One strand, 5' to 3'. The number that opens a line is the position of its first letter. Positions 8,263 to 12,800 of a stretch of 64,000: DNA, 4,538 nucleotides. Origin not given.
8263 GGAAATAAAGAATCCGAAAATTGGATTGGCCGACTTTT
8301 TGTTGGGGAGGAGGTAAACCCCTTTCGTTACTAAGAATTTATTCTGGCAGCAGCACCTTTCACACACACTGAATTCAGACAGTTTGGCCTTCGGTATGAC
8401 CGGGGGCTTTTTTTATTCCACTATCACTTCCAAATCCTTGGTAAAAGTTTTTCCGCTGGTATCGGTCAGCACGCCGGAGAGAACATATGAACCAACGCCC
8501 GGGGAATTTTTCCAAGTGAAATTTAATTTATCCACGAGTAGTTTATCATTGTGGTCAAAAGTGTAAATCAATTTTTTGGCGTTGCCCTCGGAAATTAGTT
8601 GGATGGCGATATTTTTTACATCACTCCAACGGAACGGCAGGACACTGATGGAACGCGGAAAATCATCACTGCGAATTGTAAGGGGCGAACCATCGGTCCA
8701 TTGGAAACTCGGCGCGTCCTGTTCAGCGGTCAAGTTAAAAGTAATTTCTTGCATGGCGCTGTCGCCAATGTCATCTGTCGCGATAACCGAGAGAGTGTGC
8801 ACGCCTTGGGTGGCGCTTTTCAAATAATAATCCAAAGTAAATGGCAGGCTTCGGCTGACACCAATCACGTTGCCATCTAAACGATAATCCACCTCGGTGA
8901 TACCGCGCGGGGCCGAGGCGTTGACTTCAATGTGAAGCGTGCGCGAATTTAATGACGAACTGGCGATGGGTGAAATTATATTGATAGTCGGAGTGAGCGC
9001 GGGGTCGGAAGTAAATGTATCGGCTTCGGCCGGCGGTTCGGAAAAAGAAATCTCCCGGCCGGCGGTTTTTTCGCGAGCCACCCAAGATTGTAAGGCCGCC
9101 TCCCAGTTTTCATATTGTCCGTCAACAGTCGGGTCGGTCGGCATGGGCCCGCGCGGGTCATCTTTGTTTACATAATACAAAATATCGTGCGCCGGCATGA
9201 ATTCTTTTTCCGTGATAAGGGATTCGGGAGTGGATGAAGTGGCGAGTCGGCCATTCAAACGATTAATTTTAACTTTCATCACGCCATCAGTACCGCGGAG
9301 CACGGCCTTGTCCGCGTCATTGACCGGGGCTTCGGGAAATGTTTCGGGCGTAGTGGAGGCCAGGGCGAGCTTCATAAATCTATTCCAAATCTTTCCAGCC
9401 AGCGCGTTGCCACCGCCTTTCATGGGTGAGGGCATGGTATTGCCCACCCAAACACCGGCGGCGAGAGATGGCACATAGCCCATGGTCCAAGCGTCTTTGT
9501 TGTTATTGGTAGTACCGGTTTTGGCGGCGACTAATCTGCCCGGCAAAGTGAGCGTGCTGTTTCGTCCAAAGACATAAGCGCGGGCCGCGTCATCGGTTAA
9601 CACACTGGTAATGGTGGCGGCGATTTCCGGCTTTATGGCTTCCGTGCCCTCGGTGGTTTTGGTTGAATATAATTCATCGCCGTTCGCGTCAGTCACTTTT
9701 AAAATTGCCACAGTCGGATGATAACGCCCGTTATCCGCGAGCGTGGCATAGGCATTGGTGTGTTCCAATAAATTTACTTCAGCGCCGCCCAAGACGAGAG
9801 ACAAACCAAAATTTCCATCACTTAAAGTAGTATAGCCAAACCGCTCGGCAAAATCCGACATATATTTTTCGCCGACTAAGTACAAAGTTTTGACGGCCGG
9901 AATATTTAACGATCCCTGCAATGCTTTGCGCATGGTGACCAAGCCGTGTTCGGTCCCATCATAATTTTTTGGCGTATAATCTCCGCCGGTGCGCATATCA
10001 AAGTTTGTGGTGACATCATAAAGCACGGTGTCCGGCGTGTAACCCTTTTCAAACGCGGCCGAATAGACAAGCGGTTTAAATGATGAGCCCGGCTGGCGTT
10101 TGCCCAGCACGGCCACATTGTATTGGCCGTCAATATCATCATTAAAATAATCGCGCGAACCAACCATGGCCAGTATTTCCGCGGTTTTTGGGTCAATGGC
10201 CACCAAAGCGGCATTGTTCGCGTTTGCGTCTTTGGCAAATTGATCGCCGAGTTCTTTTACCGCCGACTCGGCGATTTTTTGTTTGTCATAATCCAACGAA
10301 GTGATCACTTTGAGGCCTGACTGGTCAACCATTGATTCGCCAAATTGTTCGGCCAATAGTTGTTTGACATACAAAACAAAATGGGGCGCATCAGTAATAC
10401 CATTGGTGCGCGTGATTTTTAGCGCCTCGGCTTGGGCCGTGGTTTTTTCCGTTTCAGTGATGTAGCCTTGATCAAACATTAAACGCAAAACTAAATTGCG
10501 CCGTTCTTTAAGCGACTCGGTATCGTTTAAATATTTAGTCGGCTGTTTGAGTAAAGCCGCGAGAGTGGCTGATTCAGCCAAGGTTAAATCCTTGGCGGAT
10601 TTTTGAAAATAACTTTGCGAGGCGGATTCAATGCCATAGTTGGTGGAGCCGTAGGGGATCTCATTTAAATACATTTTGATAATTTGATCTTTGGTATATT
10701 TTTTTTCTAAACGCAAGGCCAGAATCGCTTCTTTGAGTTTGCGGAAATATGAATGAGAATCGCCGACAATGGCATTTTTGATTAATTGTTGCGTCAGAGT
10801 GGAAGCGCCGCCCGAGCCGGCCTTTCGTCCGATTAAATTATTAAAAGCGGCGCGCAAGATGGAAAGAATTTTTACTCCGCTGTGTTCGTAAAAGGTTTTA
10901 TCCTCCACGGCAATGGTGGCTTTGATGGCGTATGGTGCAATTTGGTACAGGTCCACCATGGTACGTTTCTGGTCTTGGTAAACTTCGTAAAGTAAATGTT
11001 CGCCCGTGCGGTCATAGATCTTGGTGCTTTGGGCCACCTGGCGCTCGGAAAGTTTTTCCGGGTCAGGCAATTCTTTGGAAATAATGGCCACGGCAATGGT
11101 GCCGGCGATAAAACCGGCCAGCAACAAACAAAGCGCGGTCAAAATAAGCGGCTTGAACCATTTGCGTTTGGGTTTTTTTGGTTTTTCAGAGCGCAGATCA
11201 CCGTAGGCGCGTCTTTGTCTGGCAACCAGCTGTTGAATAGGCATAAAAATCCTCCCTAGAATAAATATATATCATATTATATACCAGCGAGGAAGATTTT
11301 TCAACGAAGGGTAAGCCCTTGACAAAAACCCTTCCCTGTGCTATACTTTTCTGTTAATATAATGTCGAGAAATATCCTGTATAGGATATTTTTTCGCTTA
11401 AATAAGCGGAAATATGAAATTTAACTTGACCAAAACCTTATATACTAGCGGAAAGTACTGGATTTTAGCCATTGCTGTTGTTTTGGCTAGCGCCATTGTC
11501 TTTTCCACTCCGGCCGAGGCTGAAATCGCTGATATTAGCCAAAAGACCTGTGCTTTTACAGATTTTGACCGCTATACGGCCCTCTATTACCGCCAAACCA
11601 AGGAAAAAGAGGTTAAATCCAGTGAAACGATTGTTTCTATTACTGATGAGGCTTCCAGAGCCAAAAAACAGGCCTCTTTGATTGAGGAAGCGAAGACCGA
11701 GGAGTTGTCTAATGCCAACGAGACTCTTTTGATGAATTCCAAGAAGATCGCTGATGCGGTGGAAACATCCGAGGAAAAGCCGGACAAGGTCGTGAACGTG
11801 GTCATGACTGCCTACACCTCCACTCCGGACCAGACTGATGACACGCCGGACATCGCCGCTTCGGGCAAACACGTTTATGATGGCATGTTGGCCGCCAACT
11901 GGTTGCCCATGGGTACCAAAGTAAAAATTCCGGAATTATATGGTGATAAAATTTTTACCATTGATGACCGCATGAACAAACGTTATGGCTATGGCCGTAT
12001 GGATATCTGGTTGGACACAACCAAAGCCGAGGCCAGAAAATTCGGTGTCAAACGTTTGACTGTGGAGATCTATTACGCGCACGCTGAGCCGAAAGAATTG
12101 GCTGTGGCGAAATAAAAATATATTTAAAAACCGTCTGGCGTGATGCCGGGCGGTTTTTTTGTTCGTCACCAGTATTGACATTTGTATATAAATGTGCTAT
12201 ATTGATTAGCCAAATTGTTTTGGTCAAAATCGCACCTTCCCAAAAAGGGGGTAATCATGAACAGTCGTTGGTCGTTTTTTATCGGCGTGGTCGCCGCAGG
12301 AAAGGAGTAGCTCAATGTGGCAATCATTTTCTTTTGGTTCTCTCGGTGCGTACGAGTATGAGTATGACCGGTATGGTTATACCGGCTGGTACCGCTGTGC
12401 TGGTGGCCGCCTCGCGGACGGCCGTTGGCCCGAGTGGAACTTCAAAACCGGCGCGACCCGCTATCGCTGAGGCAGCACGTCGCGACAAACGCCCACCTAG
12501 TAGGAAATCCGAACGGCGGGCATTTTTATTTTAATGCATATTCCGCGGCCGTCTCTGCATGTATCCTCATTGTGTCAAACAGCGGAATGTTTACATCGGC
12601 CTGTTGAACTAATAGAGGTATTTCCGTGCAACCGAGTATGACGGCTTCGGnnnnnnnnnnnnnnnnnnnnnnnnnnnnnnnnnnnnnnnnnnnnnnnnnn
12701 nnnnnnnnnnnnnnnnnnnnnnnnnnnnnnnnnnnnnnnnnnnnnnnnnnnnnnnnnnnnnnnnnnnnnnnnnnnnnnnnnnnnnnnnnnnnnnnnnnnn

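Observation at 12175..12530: Compact GC-rich transcription unit with a consensus promoter, two SD-led mini-ORFs (17 aa and 51 aa, Tyr/Trp/Gly-rich) and its own terminator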

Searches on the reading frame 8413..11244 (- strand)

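Call 47: search_protein_families(library=pfam, proteins=[window:8413-11244:-], max_evalue=0.001)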
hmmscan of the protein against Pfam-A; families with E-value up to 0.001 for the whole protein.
window:8413-11244:- (943 aa): 3 families
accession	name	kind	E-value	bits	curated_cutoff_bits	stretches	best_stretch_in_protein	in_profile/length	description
PF00912.28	Transgly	-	1.4e-58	197.7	27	1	84-256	4-177/178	Transglycosylase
PF00905.27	Transpeptidase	-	6.9e-31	108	22.1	1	346-625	2-299/299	Penicillin binding protein transpeptidase domain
PF17957.7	Big_7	-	1.6e-11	45.1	24.1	1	752-820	1-70/70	Bacterial Ig domain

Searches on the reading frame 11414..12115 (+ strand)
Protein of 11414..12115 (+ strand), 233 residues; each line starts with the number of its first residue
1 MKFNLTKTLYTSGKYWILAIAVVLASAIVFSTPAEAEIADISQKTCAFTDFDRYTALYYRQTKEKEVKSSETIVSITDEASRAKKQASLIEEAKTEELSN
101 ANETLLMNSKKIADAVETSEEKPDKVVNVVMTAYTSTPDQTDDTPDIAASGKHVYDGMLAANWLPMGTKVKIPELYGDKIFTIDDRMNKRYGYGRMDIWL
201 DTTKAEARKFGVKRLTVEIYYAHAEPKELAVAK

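Call 12: find_encoding_contigs(protein=window:11414-12115:+, flank=5000, max_places=10)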
Protein window:11414-12115:+ (233 aa): 2 contigs read that carry it; 1 place shown.
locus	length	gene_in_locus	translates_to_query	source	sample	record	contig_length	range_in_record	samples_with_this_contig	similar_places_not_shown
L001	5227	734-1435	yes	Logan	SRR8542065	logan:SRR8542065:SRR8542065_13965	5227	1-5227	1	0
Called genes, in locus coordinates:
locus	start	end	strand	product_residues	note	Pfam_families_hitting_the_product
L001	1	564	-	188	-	?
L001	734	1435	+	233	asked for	-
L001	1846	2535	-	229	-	PF01177:Asp_Glu_race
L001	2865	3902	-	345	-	PF13749:HATPase_c_4 (weak)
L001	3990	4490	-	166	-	PF04326:SLFN_AlbA_2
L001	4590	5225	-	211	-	?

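Call 47: search_protein_families(library=pfam, proteins=[window:11414-12115:+], max_evalue=0.001)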
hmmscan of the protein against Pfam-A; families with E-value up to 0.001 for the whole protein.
window:11414-12115:+ (233 aa): 0 families

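Call 75: search_protein_families(library=padloc, proteins=[window:11414-12115:+], max_evalue=0.01)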
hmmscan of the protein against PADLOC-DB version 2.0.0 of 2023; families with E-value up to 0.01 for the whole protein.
window:11414-12115:+ (233 aa): 0 families

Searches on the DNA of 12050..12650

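Call 4: search_rna_families(source=window, start=12050, end=12650, threshold=evalue, max_evalue=10, show_alignments=3)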
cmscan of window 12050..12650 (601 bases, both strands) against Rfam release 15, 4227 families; matches with E-value up to 10: 8.
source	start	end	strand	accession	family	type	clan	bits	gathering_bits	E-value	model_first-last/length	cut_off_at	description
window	12080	12165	+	RF04312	trpB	Cis-reg;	-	21.2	59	1.9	1-107/107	no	trpB ncRNA motif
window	12084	12170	+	RF02426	SpF03_sRNA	Gene; sRNA;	-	20.8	50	1.9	1-106/106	no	Streptococcus sRNA SpF03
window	12070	12232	+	RF03532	SQ2397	Cis-reg;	-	18.1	100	0.99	1-243/243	no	Cis-regulator of HTH transcription factor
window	12096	12160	+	RF02630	Hrs12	Gene; sRNA;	-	17.6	70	3.7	1-87/87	no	Hfq-regulated sRNA 12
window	12050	12162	+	RF00514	His_leader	Cis-reg; leader;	-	16.9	49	3.2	17-126/126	5'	Histidine operon leader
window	12205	12280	-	RF00078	MicA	Gene; sRNA;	-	16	41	9.5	1-75/75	no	MicA sRNA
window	12050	12168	+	RF00557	L10_leader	Cis-reg; leader;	-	15.9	44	4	66-138/138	5'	Ribosomal protein L10 leader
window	12456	12472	+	RF01136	sR28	Gene; snRNA; snoRNA; CD-box;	-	11.5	39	2.1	39-55/55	no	Small nucleolar RNA sR28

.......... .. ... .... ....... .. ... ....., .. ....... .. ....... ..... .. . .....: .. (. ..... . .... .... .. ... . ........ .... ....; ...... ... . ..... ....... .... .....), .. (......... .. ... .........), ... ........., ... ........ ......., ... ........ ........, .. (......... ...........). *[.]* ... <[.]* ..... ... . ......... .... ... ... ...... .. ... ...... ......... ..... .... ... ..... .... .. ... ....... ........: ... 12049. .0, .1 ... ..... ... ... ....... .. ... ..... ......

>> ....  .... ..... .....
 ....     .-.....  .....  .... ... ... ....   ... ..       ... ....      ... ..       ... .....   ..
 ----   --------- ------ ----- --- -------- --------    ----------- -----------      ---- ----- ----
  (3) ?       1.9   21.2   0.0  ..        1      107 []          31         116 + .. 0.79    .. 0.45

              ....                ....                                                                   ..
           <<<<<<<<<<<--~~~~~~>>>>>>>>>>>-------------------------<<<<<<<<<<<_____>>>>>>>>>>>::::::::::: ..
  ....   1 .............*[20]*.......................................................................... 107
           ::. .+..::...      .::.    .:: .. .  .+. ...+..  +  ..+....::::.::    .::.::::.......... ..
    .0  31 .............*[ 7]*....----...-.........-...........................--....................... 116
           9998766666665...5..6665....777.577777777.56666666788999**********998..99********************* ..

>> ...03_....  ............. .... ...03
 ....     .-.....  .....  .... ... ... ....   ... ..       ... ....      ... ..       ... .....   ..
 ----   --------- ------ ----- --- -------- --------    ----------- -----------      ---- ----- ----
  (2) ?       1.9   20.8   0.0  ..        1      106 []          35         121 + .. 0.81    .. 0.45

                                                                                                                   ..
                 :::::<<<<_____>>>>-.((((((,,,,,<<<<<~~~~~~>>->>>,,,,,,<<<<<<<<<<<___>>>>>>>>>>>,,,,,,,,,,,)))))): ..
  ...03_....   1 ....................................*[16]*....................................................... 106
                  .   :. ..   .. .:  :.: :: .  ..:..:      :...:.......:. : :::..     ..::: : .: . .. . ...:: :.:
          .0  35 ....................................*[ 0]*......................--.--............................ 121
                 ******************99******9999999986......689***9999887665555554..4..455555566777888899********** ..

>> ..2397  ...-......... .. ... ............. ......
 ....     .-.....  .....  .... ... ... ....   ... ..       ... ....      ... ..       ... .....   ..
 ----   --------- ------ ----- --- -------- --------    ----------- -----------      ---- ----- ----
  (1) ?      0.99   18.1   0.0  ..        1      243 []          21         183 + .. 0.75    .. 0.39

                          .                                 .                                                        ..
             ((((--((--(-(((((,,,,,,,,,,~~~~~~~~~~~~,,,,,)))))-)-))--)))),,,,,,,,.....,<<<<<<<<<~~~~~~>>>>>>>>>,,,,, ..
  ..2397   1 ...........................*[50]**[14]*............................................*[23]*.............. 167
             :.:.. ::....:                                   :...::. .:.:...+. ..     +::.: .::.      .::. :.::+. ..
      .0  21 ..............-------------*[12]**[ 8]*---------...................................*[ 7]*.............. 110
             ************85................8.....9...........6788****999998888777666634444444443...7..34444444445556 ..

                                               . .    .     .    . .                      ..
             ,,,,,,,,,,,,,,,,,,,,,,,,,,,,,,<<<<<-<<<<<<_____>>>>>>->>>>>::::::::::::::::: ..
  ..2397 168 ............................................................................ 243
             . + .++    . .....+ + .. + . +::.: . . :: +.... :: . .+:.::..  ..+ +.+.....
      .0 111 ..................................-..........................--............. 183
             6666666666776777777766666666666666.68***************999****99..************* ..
